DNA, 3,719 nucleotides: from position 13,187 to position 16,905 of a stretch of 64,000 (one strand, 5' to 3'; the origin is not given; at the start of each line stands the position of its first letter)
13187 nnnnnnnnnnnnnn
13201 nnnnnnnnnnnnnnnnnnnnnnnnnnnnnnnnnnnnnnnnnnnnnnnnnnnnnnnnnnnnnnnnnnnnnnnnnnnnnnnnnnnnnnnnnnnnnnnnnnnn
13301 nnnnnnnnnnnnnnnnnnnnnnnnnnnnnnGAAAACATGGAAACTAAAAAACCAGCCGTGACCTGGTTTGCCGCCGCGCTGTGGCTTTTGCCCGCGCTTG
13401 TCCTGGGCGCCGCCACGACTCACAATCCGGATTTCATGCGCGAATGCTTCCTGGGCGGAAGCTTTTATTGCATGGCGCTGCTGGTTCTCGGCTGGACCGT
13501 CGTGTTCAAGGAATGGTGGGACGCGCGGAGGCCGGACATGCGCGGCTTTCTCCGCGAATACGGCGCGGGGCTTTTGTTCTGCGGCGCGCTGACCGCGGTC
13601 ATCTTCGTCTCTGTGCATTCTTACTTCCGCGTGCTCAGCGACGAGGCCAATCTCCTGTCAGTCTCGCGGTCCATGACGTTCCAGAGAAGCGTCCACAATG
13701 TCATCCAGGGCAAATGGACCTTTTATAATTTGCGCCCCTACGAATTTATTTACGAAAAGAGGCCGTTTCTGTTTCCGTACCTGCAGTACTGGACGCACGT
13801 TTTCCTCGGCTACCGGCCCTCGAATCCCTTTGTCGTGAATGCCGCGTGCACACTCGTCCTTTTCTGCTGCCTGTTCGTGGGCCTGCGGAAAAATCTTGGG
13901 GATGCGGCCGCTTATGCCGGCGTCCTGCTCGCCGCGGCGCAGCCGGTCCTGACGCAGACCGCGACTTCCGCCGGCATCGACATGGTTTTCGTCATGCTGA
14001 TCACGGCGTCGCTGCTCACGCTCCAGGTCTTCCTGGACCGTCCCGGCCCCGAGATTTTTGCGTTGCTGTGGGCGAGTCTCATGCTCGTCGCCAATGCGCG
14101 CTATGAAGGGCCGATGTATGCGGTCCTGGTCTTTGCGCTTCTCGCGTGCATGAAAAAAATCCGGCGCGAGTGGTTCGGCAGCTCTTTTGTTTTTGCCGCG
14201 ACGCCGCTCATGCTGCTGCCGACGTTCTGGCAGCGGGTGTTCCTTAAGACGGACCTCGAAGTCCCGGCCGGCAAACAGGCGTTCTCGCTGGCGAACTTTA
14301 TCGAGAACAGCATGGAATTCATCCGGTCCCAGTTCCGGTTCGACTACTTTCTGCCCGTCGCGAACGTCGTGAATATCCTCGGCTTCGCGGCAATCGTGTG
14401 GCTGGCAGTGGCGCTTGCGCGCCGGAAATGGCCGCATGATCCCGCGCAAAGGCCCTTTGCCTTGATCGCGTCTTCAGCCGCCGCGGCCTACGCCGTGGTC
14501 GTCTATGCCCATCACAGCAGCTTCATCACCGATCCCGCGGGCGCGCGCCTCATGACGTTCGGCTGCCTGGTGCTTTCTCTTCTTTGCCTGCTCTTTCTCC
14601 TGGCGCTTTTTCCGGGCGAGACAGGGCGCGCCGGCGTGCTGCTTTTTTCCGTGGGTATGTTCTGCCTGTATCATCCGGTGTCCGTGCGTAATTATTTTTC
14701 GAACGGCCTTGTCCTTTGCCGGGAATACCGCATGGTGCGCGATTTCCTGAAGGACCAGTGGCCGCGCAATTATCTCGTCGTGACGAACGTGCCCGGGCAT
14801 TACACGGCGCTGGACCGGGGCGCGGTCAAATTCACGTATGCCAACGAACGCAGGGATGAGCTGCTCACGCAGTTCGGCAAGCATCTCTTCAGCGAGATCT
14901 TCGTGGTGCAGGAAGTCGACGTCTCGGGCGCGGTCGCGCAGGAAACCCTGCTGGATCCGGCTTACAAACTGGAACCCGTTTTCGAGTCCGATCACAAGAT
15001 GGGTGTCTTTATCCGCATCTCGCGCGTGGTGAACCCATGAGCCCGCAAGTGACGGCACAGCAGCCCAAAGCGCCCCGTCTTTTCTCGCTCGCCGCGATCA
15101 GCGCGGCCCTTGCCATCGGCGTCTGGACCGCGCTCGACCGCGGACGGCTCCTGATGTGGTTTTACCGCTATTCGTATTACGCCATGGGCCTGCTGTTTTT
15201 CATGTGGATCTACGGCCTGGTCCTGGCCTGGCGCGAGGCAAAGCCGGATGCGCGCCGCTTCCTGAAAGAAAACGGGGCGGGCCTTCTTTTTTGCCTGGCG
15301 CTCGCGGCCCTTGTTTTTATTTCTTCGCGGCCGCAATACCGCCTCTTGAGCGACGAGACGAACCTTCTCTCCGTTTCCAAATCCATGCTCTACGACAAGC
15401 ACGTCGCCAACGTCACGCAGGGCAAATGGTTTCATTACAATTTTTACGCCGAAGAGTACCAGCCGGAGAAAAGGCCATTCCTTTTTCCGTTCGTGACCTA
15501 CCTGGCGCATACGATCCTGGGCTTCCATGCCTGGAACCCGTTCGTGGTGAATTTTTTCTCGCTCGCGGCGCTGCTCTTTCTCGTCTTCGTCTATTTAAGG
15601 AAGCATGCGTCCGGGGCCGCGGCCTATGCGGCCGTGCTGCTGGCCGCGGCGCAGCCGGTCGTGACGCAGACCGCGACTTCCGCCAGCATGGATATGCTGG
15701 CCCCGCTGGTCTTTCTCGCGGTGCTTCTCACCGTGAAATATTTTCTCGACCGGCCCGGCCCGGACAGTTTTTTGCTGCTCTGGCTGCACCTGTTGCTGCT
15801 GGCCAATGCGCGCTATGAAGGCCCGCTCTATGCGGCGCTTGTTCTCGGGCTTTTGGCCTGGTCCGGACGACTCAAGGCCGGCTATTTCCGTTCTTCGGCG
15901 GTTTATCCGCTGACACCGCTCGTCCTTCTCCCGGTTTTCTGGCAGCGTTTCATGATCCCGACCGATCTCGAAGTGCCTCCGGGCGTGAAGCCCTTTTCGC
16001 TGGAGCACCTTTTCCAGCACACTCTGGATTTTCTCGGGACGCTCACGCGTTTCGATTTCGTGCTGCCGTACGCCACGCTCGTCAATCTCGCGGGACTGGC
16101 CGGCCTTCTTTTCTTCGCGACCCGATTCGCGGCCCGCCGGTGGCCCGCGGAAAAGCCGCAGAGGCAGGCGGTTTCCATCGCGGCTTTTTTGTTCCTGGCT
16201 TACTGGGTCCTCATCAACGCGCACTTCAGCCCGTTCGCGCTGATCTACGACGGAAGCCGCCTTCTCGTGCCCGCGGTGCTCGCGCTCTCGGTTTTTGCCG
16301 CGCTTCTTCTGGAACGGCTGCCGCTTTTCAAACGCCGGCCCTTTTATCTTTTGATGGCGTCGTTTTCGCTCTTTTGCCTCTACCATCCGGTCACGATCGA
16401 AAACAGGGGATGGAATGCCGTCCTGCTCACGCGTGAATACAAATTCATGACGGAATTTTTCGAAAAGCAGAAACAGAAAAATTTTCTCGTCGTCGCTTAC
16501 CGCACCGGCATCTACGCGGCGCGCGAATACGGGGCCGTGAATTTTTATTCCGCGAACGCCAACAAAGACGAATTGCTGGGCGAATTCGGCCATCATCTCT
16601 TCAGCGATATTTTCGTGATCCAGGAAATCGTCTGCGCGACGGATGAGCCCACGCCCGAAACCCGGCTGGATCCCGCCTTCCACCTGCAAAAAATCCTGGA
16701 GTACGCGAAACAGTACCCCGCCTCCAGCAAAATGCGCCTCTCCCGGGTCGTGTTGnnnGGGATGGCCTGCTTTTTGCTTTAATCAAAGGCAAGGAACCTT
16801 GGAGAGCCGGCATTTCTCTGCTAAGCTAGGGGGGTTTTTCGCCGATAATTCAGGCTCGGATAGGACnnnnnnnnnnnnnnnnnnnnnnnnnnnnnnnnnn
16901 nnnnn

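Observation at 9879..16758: Four tandem, translationally coupled paralogs of a ~570-aa GT-C-like membrane protein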

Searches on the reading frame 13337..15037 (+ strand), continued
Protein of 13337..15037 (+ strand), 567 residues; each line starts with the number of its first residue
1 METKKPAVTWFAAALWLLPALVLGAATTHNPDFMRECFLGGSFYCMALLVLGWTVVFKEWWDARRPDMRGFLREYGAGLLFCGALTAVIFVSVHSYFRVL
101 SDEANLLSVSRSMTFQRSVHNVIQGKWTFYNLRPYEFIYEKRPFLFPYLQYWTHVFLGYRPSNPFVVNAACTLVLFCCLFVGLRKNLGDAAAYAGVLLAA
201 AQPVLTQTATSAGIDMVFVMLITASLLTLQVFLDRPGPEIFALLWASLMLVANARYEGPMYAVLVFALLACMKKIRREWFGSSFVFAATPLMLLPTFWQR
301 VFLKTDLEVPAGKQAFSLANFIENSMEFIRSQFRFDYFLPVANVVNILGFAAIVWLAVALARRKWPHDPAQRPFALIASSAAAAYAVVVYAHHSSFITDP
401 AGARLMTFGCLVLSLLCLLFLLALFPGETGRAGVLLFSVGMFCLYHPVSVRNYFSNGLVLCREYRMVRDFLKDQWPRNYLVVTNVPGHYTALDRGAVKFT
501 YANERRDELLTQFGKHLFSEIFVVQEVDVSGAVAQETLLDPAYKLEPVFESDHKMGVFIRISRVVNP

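Call 31: fold_search(model_id=the predicted structure, library=pdb)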
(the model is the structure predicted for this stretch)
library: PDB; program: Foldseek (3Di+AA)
matches with E <= 10: 573; with E <= 0.001: 22
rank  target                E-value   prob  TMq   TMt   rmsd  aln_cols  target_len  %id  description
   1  5f15                  1.6e-08  1.00  0.55  0.57   8.4       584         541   13  Crystal Structure of ArnT from Cupriavidus metallidurans bound to Undecaprenyl phosphate (released 2016-02-17)
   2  5ezm                  5.1e-08  1.00  0.45  0.47  11.9       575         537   15  Crystal Structure of ArnT from Cupriavidus metallidurans in the apo state (released 2016-02-17)
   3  8pn9_A                3.8e-06  1.00  0.48  0.43  11.9       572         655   11  Structure of human oligosaccharyltransferase OST-A complex bound to NGI-1 (released 2024-05-08)
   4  5ogl_A                7.7e-06  1.00  0.47  0.39  11.7       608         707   12  Structure of bacterial oligosaccharyltransferase PglB in complex with an acceptor peptide and an lipid-linked oligosac (released 2017-10-25)
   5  6c26_A                9.2e-06  1.00  0.48  0.43  12.2       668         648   11  The Cryo-EM structure of a eukaryotic oligosaccharyl transferase complex (released 2018-01-31)
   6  7oci_F                9.7e-06  1.00  0.47  0.43  12.0       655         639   10  Cryo-EM structure of yeast Ost6p containing oligosaccharyltransferase complex (released 2022-02-16)
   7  6s7o_A                9.7e-06  1.00  0.45  0.40  12.7       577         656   11  Cryo-EM structure of human oligosaccharyltransferase complex OST-A (released 2019-12-18)
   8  8agc_A                2.6e-05  1.00  0.43  0.37  15.4       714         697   10  Structure of yeast oligosaccharylransferase complex with lipid-linked oligosaccharide and non-acceptor peptide bound (released 2022-12-07)
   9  9s6t_A                3.3e-05  1.00  0.48  0.55   8.5       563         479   12  Ternary cryo-EM structure of chicken ALG12 with Dol25-PP-GlcNAc2Man7, Dol25-P-Man, and Fab (released 2026-03-18)
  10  9n9j_I                3.3e-05  1.00  0.46  0.39  11.2       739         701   10  Structure of a GRP94 folding intermediate engaged with a CCDC134- and FKBP11-bound secretory translocon (released 2025-11-19)
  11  6ezn_F                3.4e-05  1.00  0.46  0.42  11.7       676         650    9  Cryo-EM structure of the yeast oligosaccharyltransferase (OST) complex (released 2018-01-17)
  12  9s6u_A                3.4e-05  1.00  0.42  0.43   7.3       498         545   11  Ternary cryo-EM structure of human ALG9 with Dol25-PP-GlcNAc2Man8, Dol25-P-Man and Fab (released 2026-03-18)
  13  9s6s_A                4.1e-05  1.00  0.43  0.44   8.4       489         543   11  Ternary cryo-EM structure of human ALG9 with Dol25-PP-GlcNAc2Man6, Dol25-P-Man and Fab (released 2026-03-18)
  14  8agb_A                5.2e-05  1.00  0.50  0.45  11.9       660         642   11  Structure of yeast oligosaccharylransferase complex with lipid-linked oligosaccharide bound (released 2022-12-07)
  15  6s7t_A                1.0e-04  1.00  0.47  0.40  10.7       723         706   11  Cryo-EM structure of human oligosaccharyltransferase complex OST-B (released 2019-12-18)
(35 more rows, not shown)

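Call 53: search_protein_families(library=pfam, alignment_id=A4, max_evalue=0.01)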
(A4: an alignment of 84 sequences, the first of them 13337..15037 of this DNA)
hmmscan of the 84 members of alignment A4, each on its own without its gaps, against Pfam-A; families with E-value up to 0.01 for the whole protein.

A. member 1, window:13337-15037:+ (567 aa): 1 family
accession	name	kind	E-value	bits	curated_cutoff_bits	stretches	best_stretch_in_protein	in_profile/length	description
PF13231.12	PMT_2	-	2.8e-07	31.3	26.1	1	141-294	1-152/160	Dolichyl-phosphate-mannose-protein mannosyltransferase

B. families by the number of members that match (of 84 scanned): 4 families
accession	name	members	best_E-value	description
PF13231.12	PMT_2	52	3.8e-09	Dolichyl-phosphate-mannose-protein mannosyltransferase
PF03821.22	Mtp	1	0.0012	Golgi 4-transmembrane spanning transporter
PF17272.7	DUF5337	1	0.0041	Family of unknown function (DUF5337)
PF18281.7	BILBO1_N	1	0.0069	BILBO1 N-terminal domain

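Call 54: search_solved_structures(query=A4, max_evalue=10, show_alignments=3)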
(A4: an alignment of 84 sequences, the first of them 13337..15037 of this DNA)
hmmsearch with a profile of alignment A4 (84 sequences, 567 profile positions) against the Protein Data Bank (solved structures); distinct sequences matched with E-value up to 10: 0.

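Call 59: search_protein_families(library=pfam, proteins=[L049:1256-2629:+, L052:6610-8049:+, L035:8324-9772:-, L018:1202-1927:+, L018:4582-6243:+, L005:1084-3513:+, L013:5296-6696:-], max_evalue=0.001)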
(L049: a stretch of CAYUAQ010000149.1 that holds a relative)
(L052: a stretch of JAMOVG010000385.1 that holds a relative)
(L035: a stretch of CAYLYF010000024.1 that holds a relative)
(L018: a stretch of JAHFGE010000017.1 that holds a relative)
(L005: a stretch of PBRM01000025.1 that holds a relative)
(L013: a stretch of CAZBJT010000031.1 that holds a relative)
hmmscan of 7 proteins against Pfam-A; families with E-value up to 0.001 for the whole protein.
L049:1256-2629:+ (458 aa): 10 families
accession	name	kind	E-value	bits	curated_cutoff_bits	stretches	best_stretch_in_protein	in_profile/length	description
PF00535.33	Glycos_transf_2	-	1.5e-20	74.3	23.3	1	222-353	1-130/168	Glycosyl transferase family 2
PF13489.12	Methyltransf_23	-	3.7e-14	53.2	27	1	8-165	11-163/164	Methyltransferase domain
PF13847.12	Methyltransf_31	-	4.6e-11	43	27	1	20-122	3-113/145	Methyltransferase domain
PF08242.18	Methyltransf_12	-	1.2e-08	36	30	1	25-116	1-98/98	Methyltransferase domain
PF13641.12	Glyco_tranf_2_3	-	2.2e-08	34.9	27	1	219-386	1-170/230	Glycosyltransferase like family 2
PF13649.12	Methyltransf_25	-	2.4e-08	35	27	1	24-112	1-95/97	Methyltransferase domain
PF10111.15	Glyco_tranf_2_2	-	3.4e-08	33.8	27.3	1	222-345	1-125/276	Glycosyltransferase like family 2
PF08241.18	Methyltransf_11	-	3.3e-07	31.3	21.2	1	25-118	1-95/95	Methyltransferase domain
PF07021.18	MetW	-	5.2e-06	26.7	21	1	17-108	10-100/193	Methionine biosynthesis protein MetW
PF13506.12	Glyco_transf_21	-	0.00025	21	21.7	1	289-384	18-111/174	Glycosyl transferase family 21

L052:6610-8049:+ (480 aa): 10 families
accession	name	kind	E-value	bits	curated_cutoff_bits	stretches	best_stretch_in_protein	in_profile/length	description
PF00535.33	Glycos_transf_2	-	3e-22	79.8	23.3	1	244-385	1-140/168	Glycosyl transferase family 2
PF07021.18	MetW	-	1.6e-10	41.3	21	1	41-177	10-144/193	Methionine biosynthesis protein MetW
PF13847.12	Methyltransf_31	-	6.6e-10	39.3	27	1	45-146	4-113/145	Methyltransferase domain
PF13489.12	Methyltransf_23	-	1e-09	38.8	27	1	31-189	10-163/164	Methyltransferase domain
PF08242.18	Methyltransf_12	-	7.2e-08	33.5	30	1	49-137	1-95/98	Methyltransferase domain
PF13649.12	Methyltransf_25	-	9.9e-08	33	27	1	48-136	1-95/97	Methyltransferase domain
PF13641.12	Glyco_tranf_2_3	-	1.1e-06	29.2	27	1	243-417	3-179/230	Glycosyltransferase like family 2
PF10111.15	Glyco_tranf_2_2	-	1e-05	25.6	27.3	1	244-366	1-124/276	Glycosyltransferase like family 2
PF08241.18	Methyltransf_11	-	2.1e-05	25.5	21.2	1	49-141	1-94/95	Methyltransferase domain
PF13506.12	Glyco_transf_21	-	0.00035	20.5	21.7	1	315-406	22-111/174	Glycosyl transferase family 21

L035:8324-9772:- (483 aa): 10 families
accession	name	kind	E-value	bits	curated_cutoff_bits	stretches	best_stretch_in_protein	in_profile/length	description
PF00535.33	Glycos_transf_2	-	9.3e-22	78.2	23.3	1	249-382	1-135/168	Glycosyl transferase family 2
PF13847.12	Methyltransf_31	-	1.1e-14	54.8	27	1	54-165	3-125/145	Methyltransferase domain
PF13489.12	Methyltransf_23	-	5.2e-13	49.5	27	1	43-195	11-162/164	Methyltransferase domain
PF13649.12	Methyltransf_25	-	2.5e-12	47.8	27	1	58-139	1-91/97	Methyltransferase domain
PF08241.18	Methyltransf_11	-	6.6e-12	46.4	21.2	1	59-139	1-85/95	Methyltransferase domain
PF08242.18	Methyltransf_12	-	4.2e-10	40.7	30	1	59-143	1-94/98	Methyltransferase domain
PF13641.12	Glyco_tranf_2_3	-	4.5e-09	37.1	27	1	248-416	3-175/230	Glycosyltransferase like family 2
PF10111.15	Glyco_tranf_2_2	-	1.2e-08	35.2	27.3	1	249-389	1-147/276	Glycosyltransferase like family 2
PF07021.18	MetW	-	3.9e-07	30.3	21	1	49-174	8-131/193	Methionine biosynthesis protein MetW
PF05401.17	NodS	-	1.6e-05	25.3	24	1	57-140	46-135/201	Nodulation protein S (NodS)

L018:1202-1927:+ (242 aa): 2 families
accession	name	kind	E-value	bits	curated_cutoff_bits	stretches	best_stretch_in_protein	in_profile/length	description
PF00535.33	Glycos_transf_2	-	2.7e-31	109.2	23.3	1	17-182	1-167/168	Glycosyl transferase family 2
PF13641.12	Glyco_tranf_2_3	-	0.00041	20.9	27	1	17-135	4-126/230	Glycosyltransferase like family 2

L018:4582-6243:+ (554 aa): 0 families

L005:1084-3513:+ (810 aa): 13 families
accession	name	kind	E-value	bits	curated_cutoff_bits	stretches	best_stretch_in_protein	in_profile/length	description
PF01370.27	Epimerase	-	4.5e-65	219.8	20.9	1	7-238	1-240/240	NAD dependent epimerase/dehydratase family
PF00535.33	Glycos_transf_2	-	2.3e-23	83.4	23.3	1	576-703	1-128/168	Glycosyl transferase family 2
PF16363.11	GDP_Man_Dehyd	-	2e-21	77.3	27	1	39-257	58-267/332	GDP-mannose 4,6 dehydratase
PF13489.12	Methyltransf_23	-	3.7e-16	59.7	27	1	360-522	2-162/164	Methyltransferase domain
PF13649.12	Methyltransf_25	-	3.9e-15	56.7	27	1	384-467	1-92/97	Methyltransferase domain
PF08241.18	Methyltransf_11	-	1.8e-14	54.6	21.2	1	385-466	1-85/95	Methyltransferase domain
PF08242.18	Methyltransf_12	-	6.3e-13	49.7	30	1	385-470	1-94/98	Methyltransferase domain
PF13847.12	Methyltransf_31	-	4.7e-11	43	27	1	381-480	4-113/145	Methyltransferase domain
PF04321.23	RmlD_sub_bind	-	6.3e-08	32.5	27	1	6-256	2-231/287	RmlD substrate binding domain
PF13641.12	Glyco_tranf_2_3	-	2.4e-07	31.4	27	1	575-693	3-126/230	Glycosyltransferase like family 2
PF07021.18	MetW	-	3.2e-07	30.6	21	1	377-521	10-153/193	Methionine biosynthesis protein MetW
PF10111.15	Glyco_tranf_2_2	-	1.3e-06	28.6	27.3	1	576-711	1-142/276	Glycosyltransferase like family 2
PF05401.17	NodS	-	0.0006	20.1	24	1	379-467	42-135/201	Nodulation protein S (NodS)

L013:5296-6696:- (467 aa): 9 families
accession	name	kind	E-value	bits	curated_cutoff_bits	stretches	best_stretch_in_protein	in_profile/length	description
PF00535.33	Glycos_transf_2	-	1.1e-21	77.9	23.3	1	233-363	1-131/168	Glycosyl transferase family 2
PF13489.12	Methyltransf_23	-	4.6e-16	59.4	27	1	26-178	7-160/164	Methyltransferase domain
PF08242.18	Methyltransf_12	-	5.5e-14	53.1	30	1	46-129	1-95/98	Methyltransferase domain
PF13847.12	Methyltransf_31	-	1.5e-13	51.1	27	1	41-142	3-117/145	Methyltransferase domain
PF13649.12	Methyltransf_25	-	7.2e-12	46.3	27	1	45-127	1-94/97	Methyltransferase domain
PF08241.18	Methyltransf_11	-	2.4e-11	44.5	21.2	1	46-133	1-94/95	Methyltransferase domain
PF10111.15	Glyco_tranf_2_2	-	8e-10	39.1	27.3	1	233-352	1-123/276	Glycosyltransferase like family 2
PF13641.12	Glyco_tranf_2_3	-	6.8e-08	33.2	27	1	232-349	3-125/230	Glycosyltransferase like family 2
PF07021.18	MetW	-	1e-07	32.2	21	1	38-168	10-140/193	Methionine biosynthesis protein MetW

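Call 76: search_protein_families(library=pfam, alignment_id=A6, max_evalue=0.0001)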
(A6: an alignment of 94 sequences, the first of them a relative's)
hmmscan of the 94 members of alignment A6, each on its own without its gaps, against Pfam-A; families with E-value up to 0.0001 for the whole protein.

A. member 1, L001:8676-9962:+ (429 aa): 2 families
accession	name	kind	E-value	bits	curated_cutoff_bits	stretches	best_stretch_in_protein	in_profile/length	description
PF05977.19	MFS_3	-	5.7e-65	220.2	27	1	8-395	5-391/524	Transmembrane secretion effector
PF07690.21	MFS_1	-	3.8e-37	128.4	33.4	2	19-361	2-344/347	Major Facilitator Superfamily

B. families by the number of members that match (of 94 scanned): 95 families (the first 25 are shown)
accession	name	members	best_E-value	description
PF00535.33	Glycos_transf_2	4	2.7e-31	Glycosyl transferase family 2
PF03411.18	Peptidase_M74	3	1e-86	Penicillin-insensitive murein endopeptidase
PF13231.12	PMT_2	3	4.8e-11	Dolichyl-phosphate-mannose-protein mannosyltransferase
PF01940.21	DUF92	2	1.3e-50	Integral membrane protein DUF92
PF00072.30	Response_reg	2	5.5e-33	Response regulator receiver domain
PF00462.30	Glutaredoxin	2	7.2e-22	Glutaredoxin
PF13489.12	Methyltransf_23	2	3.7e-14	Methyltransferase domain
PF13511.11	DUF4124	2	6.8e-12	Domain of unknown function (DUF4124)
PF13847.12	Methyltransf_31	2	4.6e-11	Methyltransferase domain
PF07021.18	MetW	2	1.6e-10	Methionine biosynthesis protein MetW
PF08242.18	Methyltransf_12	2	1.2e-08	Methyltransferase domain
PF13641.12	Glyco_tranf_2_3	2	2.2e-08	Glycosyltransferase like family 2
PF13649.12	Methyltransf_25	2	2.4e-08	Methyltransferase domain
PF10111.15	Glyco_tranf_2_2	2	3.4e-08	Glycosyltransferase like family 2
PF08241.18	Methyltransf_11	2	3.3e-07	Methyltransferase domain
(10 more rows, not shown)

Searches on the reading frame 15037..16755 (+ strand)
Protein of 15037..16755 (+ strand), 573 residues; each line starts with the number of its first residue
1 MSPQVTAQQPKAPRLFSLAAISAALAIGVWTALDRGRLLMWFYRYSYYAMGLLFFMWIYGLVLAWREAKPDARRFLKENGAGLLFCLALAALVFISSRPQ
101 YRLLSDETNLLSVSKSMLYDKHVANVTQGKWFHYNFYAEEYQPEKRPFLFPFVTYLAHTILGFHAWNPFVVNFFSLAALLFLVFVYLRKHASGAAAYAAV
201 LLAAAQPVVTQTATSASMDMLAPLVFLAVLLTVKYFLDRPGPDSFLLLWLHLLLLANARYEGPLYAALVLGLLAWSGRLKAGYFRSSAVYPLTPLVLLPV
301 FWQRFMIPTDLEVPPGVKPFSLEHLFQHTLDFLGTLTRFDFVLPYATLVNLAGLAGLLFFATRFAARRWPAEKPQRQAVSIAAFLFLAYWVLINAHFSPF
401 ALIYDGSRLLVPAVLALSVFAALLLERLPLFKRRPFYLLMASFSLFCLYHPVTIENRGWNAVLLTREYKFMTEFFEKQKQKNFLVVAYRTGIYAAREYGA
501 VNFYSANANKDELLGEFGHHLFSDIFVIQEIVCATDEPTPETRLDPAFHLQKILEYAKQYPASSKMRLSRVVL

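Call 3: search_protein_families(library=pfam, proteins=[window:15037-16755:+], max_evalue=1)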
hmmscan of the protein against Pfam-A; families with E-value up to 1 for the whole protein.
window:15037-16755:+ (573 aa): 1 family
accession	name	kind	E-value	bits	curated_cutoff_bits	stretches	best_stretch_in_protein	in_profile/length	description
PF13231.12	PMT_2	-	0.0005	20.7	26.1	1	145-300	1-153/160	Dolichyl-phosphate-mannose-protein mannosyltransferase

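Call 4: search_protein_families(library=ncbifam, proteins=[window:15037-16755:+], max_evalue=1)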
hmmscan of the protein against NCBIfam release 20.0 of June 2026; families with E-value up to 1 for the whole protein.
window:15037-16755:+ (573 aa): 1 family
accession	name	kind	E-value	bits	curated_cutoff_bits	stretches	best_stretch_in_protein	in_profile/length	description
TIGR04329.1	cas1_PREFRAN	exception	0.15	11.1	300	1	337-394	145-202/317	type V CRISPR-associated endonuclease Cas1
